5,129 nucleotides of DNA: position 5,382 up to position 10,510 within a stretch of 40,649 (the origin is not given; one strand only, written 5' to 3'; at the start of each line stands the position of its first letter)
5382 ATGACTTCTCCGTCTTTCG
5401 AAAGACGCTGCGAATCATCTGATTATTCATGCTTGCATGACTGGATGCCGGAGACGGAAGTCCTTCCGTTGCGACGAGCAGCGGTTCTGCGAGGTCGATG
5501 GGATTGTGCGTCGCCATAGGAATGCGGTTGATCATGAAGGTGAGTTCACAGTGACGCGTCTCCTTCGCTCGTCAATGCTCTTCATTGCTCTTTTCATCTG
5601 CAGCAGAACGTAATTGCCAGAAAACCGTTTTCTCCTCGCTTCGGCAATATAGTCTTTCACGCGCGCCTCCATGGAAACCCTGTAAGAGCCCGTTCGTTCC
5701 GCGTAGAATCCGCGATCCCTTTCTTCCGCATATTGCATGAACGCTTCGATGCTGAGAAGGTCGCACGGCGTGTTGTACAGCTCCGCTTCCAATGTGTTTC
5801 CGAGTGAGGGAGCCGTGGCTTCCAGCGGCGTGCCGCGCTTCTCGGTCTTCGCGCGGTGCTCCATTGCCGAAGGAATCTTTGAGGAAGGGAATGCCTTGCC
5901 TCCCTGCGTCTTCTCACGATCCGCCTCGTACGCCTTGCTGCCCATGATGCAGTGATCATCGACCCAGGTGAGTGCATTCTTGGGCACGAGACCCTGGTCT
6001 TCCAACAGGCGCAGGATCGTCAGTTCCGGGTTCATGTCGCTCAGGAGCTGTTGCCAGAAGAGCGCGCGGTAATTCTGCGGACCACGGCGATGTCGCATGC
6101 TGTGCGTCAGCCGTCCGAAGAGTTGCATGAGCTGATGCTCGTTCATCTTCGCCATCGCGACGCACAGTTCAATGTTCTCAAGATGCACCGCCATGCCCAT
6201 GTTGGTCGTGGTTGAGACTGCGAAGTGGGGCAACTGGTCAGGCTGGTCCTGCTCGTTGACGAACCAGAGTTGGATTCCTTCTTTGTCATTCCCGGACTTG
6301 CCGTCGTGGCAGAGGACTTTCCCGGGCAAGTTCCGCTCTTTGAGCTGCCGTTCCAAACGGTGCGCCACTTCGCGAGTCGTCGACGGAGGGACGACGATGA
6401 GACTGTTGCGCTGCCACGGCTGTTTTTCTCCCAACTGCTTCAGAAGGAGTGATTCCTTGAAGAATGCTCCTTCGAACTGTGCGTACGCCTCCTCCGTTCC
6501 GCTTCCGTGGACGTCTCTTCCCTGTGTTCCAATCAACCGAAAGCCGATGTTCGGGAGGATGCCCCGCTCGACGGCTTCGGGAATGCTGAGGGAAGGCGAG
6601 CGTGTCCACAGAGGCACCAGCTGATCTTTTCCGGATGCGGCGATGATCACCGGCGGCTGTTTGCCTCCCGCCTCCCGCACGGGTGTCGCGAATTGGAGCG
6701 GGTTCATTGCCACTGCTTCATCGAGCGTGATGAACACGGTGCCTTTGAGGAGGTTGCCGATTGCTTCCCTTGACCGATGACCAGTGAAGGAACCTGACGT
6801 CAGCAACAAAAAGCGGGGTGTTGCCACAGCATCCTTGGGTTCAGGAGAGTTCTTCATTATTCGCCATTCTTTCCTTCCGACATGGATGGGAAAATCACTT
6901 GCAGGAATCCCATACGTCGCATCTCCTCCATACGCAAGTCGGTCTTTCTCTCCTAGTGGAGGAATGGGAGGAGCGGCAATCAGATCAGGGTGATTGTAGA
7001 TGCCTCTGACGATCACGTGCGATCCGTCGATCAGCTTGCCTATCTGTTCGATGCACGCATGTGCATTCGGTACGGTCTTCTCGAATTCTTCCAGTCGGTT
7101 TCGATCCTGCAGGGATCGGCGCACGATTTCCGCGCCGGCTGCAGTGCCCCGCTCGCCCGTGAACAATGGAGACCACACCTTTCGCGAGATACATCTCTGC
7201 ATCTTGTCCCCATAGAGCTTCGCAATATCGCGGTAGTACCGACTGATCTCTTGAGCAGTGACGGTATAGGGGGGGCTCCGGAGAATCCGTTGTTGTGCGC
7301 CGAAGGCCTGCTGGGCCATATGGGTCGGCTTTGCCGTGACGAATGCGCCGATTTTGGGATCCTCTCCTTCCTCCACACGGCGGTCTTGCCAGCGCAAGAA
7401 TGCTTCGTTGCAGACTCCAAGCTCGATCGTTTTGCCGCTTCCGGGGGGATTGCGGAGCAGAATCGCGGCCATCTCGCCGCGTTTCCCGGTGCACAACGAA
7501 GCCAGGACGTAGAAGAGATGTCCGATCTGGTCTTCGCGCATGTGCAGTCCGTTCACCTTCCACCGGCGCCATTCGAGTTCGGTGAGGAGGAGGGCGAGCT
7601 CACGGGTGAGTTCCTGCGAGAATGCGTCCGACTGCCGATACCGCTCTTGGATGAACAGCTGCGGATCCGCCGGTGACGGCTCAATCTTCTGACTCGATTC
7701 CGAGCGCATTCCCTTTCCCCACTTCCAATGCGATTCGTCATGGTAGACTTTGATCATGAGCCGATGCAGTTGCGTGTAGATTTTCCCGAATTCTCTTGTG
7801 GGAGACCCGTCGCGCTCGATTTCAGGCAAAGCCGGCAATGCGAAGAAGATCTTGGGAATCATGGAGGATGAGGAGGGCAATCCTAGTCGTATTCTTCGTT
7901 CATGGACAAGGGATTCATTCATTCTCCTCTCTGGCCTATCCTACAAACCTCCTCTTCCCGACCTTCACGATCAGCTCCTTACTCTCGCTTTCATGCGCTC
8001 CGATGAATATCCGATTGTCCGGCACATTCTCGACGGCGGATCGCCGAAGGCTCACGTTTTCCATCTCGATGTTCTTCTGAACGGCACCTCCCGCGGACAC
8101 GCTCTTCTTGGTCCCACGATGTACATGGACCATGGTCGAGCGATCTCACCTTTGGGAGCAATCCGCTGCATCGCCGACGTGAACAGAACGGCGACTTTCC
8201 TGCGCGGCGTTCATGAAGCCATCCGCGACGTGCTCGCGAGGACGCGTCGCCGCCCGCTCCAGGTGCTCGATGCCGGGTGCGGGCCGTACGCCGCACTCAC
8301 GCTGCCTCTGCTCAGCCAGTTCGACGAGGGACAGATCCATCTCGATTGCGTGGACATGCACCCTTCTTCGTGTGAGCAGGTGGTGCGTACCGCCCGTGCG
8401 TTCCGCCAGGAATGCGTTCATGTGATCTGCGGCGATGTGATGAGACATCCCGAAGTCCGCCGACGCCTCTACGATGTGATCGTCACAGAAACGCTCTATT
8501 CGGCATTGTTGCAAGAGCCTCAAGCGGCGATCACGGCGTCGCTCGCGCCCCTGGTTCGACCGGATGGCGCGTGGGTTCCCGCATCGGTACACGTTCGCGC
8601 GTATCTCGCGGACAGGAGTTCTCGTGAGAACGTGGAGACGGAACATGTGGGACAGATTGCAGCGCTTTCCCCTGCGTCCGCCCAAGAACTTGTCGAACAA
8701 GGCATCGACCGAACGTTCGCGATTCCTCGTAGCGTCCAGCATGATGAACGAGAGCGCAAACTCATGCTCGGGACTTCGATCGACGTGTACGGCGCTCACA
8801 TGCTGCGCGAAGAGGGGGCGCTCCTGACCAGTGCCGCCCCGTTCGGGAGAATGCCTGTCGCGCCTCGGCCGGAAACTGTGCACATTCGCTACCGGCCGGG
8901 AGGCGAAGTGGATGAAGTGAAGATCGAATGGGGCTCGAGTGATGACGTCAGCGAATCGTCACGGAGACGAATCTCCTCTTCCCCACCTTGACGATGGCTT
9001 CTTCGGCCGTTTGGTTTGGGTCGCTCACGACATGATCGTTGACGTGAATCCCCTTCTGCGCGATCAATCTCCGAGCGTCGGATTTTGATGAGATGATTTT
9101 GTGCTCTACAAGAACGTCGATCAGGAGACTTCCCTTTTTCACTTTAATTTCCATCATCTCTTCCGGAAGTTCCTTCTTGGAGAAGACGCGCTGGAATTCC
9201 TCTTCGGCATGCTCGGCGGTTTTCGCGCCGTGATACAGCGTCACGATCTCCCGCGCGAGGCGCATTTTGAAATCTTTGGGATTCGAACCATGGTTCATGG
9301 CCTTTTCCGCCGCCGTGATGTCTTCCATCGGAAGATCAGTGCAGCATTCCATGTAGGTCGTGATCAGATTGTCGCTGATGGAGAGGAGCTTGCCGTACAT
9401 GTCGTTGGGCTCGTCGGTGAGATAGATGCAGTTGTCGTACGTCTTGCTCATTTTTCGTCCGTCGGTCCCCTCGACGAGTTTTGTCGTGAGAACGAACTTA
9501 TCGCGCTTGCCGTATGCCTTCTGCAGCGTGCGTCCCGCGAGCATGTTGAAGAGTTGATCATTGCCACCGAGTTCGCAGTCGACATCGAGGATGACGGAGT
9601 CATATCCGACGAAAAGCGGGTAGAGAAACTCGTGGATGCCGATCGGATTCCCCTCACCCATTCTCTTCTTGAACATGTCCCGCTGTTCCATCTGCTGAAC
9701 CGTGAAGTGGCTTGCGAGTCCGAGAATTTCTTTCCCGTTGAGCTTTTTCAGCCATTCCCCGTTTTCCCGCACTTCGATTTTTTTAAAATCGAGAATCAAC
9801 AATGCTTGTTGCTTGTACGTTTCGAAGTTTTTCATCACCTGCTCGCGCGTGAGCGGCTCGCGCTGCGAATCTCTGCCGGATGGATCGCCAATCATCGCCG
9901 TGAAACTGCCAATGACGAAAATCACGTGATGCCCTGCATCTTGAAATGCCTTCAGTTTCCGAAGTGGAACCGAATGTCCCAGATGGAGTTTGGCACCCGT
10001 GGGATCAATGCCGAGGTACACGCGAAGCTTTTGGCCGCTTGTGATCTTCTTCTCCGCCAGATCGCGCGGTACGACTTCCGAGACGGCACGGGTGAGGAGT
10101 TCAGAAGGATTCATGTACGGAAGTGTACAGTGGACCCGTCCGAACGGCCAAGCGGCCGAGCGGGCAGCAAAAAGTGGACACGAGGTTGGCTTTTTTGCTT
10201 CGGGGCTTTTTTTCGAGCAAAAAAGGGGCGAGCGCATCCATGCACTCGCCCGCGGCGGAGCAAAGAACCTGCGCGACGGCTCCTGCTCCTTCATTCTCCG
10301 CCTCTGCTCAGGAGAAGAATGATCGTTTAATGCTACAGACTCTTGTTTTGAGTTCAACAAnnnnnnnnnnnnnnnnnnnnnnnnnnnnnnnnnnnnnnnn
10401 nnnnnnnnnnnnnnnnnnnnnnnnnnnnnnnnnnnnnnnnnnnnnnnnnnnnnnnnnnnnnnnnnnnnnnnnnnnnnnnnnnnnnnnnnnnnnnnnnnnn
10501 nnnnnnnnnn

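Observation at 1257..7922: Translationally coupled operon: divergent SF2 helicase-like ATPase plus two tandem ~715-aa poly-HTH paralogs (candidate undescribed system)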

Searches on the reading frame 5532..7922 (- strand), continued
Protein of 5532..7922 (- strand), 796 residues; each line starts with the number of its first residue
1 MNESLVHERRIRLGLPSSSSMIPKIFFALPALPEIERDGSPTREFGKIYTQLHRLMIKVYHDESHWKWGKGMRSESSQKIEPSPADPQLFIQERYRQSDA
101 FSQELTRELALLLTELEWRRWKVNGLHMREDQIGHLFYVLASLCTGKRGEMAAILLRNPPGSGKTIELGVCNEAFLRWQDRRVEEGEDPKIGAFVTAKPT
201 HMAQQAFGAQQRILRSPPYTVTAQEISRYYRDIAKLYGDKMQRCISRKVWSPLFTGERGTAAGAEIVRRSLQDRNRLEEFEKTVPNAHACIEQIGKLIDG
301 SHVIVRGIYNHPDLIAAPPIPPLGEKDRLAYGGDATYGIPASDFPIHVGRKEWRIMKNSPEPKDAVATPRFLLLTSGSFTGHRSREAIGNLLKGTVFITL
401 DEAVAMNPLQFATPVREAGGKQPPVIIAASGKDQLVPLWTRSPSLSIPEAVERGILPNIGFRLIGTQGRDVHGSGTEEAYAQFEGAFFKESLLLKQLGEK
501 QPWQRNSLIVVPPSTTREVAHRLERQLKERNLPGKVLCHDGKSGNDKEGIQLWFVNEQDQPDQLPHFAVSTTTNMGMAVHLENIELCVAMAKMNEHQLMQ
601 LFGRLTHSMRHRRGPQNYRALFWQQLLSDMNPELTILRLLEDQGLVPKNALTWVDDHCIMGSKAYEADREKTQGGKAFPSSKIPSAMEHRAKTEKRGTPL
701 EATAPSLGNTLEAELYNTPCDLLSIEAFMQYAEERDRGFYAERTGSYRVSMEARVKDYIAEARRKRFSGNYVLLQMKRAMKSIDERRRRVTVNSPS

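Call 75: search_protein_families(library=padloc, alignment_id=A2, max_evalue=0.01)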
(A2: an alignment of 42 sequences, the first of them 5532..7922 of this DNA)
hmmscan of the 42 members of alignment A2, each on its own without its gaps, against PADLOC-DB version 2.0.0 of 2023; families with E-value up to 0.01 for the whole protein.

A. member 1, window:5532-7922:- (796 aa): 0 families

B. families by the number of members that match (of 42 scanned): 4 families
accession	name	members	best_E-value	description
PDLC04140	mad8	8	6.4e-05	mads_8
PDLC02350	AbiO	4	8e-05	AbiO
PDLC01439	typeIV_DinG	4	0.0014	CAS-IV-A; associated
PDLC02372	Nhi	3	0.0023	-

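Call 76: search_protein_families(library=phrogs, proteins=[window:5532-7922:-], max_evalue=0.01)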
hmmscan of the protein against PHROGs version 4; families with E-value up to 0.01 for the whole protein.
window:5532-7922:- (796 aa): 0 families

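Call 79: list_cluster_members(proteins=[L006:13021-15357:-, L006:16544-17668:-, L012:6000-9362:+, L012:14890-15984:-, L014:865-2619:+, L014:2692-4074:+, L004:6779-7501:-, L004:7618-8379:-, L011:8708-10861:-, L007:9586-9948:-])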
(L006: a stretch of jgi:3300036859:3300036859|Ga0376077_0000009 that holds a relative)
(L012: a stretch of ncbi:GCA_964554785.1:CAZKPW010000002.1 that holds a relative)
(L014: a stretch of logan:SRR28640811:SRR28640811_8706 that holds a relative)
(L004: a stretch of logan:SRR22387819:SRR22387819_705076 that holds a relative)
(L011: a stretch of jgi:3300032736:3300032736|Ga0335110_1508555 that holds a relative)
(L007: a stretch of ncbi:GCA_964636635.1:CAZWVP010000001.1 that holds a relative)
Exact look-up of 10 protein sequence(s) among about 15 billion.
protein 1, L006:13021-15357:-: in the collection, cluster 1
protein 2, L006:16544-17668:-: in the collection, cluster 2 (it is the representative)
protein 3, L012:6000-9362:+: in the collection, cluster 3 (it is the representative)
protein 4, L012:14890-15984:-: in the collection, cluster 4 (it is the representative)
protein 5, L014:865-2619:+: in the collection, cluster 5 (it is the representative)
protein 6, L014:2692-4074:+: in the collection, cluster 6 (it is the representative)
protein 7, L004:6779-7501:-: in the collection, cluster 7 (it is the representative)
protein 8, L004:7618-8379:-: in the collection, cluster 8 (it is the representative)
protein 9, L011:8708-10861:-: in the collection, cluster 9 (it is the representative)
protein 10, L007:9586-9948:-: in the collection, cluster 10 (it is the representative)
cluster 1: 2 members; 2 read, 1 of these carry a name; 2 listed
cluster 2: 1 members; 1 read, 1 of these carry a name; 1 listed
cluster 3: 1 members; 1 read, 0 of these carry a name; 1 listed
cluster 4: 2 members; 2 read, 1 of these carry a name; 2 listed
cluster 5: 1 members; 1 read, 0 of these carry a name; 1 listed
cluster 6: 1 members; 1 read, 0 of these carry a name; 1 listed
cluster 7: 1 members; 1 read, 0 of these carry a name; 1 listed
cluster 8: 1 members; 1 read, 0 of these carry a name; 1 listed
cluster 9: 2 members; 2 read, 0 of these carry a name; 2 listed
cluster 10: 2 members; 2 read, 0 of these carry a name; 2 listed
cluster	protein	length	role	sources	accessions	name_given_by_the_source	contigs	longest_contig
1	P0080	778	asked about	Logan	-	-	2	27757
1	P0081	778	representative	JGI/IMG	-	DNA topoisomerase-1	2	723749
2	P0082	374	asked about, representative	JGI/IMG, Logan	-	molecular chaperone DnaJ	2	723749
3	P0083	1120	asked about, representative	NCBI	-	-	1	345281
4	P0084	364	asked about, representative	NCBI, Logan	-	-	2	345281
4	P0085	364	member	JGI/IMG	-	GTP-binding protein YchF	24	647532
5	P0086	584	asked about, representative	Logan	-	-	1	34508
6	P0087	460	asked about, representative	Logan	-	-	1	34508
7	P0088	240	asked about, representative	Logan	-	-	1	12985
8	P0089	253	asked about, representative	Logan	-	-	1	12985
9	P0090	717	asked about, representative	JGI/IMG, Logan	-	-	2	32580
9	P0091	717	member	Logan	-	-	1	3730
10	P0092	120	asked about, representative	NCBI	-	-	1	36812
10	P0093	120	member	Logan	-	-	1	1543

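Call 84: find_encoding_contigs(protein=P0026, flank=8000, max_places=2)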
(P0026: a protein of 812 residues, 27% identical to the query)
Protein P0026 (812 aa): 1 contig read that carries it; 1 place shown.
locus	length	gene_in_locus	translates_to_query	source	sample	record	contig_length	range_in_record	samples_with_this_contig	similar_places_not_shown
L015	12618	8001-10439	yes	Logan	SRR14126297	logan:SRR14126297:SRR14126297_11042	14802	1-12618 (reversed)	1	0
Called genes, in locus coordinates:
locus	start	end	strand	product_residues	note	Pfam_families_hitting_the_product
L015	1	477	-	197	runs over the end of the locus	-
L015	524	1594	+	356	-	PF13439:Glyco_transf_4, PF20706:GT4-conflict, PF00534:Glycos_transf_1, PF13692:Glyco_trans_1_4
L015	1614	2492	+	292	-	PF01513:NAD_kinase, PF20143:NAD_kinase_C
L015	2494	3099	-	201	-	-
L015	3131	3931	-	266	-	PF17827:PrmC_N, PF05175:MTS, PF24675:NpmA (weak), PF13847:Methyltransf_31, PF09445:Methyltransf_15 (weak), PF13649:Methyltransf_25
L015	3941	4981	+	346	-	PF13439:Glyco_transf_4, PF13579:Glyco_trans_4_4, PF00534:Glycos_transf_1, PF13692:Glyco_trans_1_4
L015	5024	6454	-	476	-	PF00395:SLH, PF03160:Calx-beta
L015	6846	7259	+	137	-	PF00886:Ribosomal_S16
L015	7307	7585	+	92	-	PF13083:KH_KhpA-B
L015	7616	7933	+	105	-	PF18895:T4SS_pilin (weak)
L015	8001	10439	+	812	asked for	-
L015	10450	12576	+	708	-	-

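Call 85: find_encoding_contigs(protein=P0027, flank=8000, max_places=2)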
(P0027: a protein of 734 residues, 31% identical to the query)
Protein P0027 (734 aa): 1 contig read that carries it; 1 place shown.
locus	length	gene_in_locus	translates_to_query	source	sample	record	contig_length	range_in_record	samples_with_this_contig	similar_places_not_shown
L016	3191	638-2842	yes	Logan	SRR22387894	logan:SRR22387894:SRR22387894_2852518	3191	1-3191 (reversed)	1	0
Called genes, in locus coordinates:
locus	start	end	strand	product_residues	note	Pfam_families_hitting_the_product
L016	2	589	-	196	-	?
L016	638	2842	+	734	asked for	-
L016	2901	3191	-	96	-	?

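Call 98: fold_search(model_id=the predicted structure, library=viral)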
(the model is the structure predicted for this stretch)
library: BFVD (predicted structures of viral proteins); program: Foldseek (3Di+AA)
matches with E <= 10: 849; with E <= 0.001: 236
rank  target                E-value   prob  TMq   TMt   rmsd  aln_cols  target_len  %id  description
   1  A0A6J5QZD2            2.0e-09  1.00  0.31  0.44  27.1       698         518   11  SSL2 DNA or RNA helicases of superfamily II [uncultured Caudovirales phage]
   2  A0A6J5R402            3.1e-09  1.00  0.26  0.31  16.4       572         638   13  SSL2 DNA or RNA helicases of superfamily II [uncultured Caudovirales phage]
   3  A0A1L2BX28            6.4e-09  1.00  0.29  0.30  12.7       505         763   10  Helicase [Nodularia phage vB_NpeS-2AV2]
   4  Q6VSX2                1.0e-08  1.00  0.29  0.32  28.2       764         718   10  (no name in the UniProt tables at hand)
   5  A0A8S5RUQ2            1.1e-08  1.00  0.36  0.43  15.6       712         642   11  DNA helicase [Ackermannviridae sp.]
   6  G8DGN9                1.4e-08  1.00  0.35  0.30  24.1       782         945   11  (no name in the UniProt tables at hand)
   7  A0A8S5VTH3            2.0e-08  1.00  0.31  0.44  13.4       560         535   12  DNA helicase [Ackermannviridae sp.]
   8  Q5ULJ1                2.5e-08  1.00  0.27  0.34  26.3       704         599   12  Orf123 [Lactobacillus phage LP65]
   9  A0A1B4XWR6            3.6e-08  1.00  0.32  0.47   9.5       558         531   10  DNA helicase [Tenacibaculum phage pT24]
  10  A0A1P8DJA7            4.6e-08  1.00  0.27  0.29  17.9       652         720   11  (no name in the UniProt tables at hand)
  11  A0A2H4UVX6            5.7e-08  1.00  0.29  0.30  23.1       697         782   10  DEXDc helicase [Bodo saltans virus]
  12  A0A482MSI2            8.6e-08  1.00  0.24  0.30  25.1       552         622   10  Putative helicase [Escherichia phage PTXU04]
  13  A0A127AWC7            1.0e-07  1.00  0.31  0.45   8.5       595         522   11  ATP-dependent helicase [Bacillus phage SP-15]
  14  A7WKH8                1.2e-07  1.00  0.30  0.41  11.2       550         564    8  Helicase [Betalipothrixvirus pozzuoliense]
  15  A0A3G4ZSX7            1.5e-07  1.00  0.33  0.35  19.9       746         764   10  Superfamily II DNA or RNA helicase [Terrestrivirus sp.]
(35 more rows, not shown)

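Call 101: search_dna_similar(query=window:5532-7922:-, collection=phages, mode=protein, max_evalue=0.001, max_rows=5)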
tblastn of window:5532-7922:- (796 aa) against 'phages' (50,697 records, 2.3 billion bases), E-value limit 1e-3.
No match.

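Call 102: search_dna_similar(query=window:5532-7922:-, collection=plasmids, mode=protein, max_evalue=0.001, max_rows=5)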
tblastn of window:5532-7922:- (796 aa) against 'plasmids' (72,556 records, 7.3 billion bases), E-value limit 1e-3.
No match.

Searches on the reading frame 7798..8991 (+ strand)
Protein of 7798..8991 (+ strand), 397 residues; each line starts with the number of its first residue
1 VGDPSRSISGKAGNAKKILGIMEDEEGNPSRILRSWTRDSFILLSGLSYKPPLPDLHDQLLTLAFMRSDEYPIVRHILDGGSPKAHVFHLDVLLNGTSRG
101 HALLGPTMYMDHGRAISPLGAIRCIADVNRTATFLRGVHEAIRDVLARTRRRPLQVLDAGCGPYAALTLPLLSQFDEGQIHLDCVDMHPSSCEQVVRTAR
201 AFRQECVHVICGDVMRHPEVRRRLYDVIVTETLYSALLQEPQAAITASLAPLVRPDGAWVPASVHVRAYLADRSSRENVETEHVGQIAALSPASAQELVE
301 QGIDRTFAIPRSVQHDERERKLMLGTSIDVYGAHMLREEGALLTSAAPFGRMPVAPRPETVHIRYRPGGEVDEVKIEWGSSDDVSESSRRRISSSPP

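Call 12: search_protein_families(library=pfam, proteins=[window:7798-8991:+], max_evalue=0.001)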
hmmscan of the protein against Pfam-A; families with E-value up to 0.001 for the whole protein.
window:7798-8991:+ (397 aa): 2 families
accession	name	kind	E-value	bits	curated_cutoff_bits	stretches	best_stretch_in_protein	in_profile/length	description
PF13649.12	Methyltransf_25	-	3.3e-06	28.1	27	1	156-257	1-97/97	Methyltransferase domain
PF08242.18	Methyltransf_12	-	0.00029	21.9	30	1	157-257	1-96/98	Methyltransferase domain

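Call 76: search_protein_families(library=phrogs, proteins=[window:7993-8991:+], max_evalue=0.01)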
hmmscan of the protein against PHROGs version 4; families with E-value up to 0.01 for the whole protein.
window:7993-8991:+ (332 aa): 0 families

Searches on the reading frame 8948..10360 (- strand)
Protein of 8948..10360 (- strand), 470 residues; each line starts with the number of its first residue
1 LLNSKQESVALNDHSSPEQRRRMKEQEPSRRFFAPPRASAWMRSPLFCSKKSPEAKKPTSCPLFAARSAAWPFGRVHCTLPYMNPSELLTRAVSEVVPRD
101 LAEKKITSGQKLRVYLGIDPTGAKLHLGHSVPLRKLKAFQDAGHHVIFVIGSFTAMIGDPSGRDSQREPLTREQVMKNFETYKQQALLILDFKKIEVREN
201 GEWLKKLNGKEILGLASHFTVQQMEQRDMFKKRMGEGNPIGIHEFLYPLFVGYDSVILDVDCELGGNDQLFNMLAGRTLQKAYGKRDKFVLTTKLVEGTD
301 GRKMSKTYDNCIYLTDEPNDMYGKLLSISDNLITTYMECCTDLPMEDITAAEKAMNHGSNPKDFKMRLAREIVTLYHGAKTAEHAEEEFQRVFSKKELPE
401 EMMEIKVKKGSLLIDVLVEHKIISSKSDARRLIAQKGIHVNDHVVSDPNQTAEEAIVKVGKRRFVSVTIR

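Call 12: search_protein_families(library=pfam, proteins=[window:8948-10360:-], max_evalue=0.001)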
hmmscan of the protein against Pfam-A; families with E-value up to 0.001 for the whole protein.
window:8948-10360:- (470 aa): 3 families
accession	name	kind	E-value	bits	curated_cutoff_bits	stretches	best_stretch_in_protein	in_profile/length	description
PF00579.31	tRNA-synt_1b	-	3.2e-75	253.6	21.1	1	109-393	3-291/292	tRNA synthetases class I (W and Y)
PF22421.1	SYY_C-terminal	-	3.5e-07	30.4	27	1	401-454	8-62/83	Tyrosine--tRNA ligase SYY-like C-terminal domain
PF01479.30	S4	-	5.4e-07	29.7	22.8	1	415-451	5-41/48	S4 domain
